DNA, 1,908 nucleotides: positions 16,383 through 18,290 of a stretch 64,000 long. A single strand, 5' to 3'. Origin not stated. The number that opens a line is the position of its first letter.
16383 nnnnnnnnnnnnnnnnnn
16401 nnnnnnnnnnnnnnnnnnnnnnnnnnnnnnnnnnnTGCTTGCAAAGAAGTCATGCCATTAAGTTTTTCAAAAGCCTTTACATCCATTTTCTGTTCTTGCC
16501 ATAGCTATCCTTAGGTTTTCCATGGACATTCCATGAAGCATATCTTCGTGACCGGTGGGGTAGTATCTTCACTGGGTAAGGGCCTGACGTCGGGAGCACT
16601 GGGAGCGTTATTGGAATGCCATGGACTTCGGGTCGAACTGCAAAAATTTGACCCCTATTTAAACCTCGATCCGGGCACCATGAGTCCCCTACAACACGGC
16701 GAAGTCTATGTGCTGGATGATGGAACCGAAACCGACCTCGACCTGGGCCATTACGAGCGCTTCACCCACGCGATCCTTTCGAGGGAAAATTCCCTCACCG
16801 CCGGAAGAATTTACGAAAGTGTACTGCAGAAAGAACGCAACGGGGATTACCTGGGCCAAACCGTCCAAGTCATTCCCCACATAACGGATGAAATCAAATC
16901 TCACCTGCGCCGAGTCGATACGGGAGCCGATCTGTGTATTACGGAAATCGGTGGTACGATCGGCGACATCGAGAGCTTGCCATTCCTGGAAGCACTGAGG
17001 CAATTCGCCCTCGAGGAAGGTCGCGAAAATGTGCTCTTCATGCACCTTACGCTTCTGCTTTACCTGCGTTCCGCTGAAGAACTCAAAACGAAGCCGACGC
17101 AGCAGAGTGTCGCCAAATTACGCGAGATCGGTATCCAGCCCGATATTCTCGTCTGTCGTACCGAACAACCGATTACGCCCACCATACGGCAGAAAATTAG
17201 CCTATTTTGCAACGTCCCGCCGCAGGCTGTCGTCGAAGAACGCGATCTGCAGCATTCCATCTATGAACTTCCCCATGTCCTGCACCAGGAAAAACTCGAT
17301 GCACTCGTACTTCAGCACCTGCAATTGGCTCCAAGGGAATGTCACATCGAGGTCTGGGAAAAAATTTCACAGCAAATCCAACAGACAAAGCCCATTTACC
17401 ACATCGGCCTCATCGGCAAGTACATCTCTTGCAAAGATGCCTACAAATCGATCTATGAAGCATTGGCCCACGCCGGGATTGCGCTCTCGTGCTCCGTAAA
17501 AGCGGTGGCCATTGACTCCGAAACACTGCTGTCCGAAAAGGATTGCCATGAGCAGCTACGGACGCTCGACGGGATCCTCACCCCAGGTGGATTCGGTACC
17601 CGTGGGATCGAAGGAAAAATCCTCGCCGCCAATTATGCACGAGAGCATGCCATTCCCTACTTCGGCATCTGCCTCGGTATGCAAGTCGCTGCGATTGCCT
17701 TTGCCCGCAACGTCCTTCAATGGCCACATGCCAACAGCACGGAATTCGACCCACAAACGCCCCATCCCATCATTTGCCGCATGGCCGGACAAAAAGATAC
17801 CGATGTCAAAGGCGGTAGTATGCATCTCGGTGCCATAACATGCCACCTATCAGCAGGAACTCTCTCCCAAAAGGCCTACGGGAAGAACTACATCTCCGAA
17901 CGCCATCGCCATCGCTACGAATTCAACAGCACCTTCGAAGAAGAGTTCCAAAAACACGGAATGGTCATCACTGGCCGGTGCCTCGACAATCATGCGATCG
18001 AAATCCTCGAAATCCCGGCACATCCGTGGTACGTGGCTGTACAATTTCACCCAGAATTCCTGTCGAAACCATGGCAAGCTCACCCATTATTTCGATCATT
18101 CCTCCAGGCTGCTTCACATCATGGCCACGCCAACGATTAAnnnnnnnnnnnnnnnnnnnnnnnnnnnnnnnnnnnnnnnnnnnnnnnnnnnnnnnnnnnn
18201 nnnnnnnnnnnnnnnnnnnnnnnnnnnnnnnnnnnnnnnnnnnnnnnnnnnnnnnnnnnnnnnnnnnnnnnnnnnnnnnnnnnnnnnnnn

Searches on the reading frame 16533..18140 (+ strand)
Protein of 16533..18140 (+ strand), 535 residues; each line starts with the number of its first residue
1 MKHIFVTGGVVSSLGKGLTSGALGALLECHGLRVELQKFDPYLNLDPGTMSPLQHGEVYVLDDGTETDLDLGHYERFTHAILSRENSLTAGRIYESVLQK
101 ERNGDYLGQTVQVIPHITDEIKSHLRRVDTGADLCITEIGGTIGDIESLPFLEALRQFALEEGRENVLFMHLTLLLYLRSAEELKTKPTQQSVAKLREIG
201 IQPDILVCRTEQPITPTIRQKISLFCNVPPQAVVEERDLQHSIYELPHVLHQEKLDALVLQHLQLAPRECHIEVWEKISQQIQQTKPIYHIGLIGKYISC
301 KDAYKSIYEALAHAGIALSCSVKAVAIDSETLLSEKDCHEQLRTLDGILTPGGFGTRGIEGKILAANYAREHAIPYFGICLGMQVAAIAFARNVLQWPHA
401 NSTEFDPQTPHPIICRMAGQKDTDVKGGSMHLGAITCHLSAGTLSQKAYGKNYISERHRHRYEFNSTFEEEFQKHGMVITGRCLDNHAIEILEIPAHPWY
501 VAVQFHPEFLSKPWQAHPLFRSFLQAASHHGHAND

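Call 22: search_protein_families(library=pfam, proteins=[window:16533-18140:+], max_evalue=0.0001)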
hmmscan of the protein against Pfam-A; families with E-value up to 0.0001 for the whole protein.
window:16533-18140:+ (535 aa): 3 families
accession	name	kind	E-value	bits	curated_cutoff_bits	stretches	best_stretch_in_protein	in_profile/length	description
PF06418.20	CTP_synth_N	-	2.1e-119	398.2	26.1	1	2-265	1-265/265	CTP synthase N-terminus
PF00117.34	GATase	-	7e-38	130.6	22.8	1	301-525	3-189/190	Glutamine amidotransferase class-I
PF07722.19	Peptidase_C26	-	2.1e-07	31.4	20.5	1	367-508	99-219/219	Peptidase C26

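Call 43: find_encoding_contigs(protein=window:16533-18140:+, flank=1000, max_places=3)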
Protein window:16533-18140:+ (535 aa): no gene with exactly this product is on record in the collection.
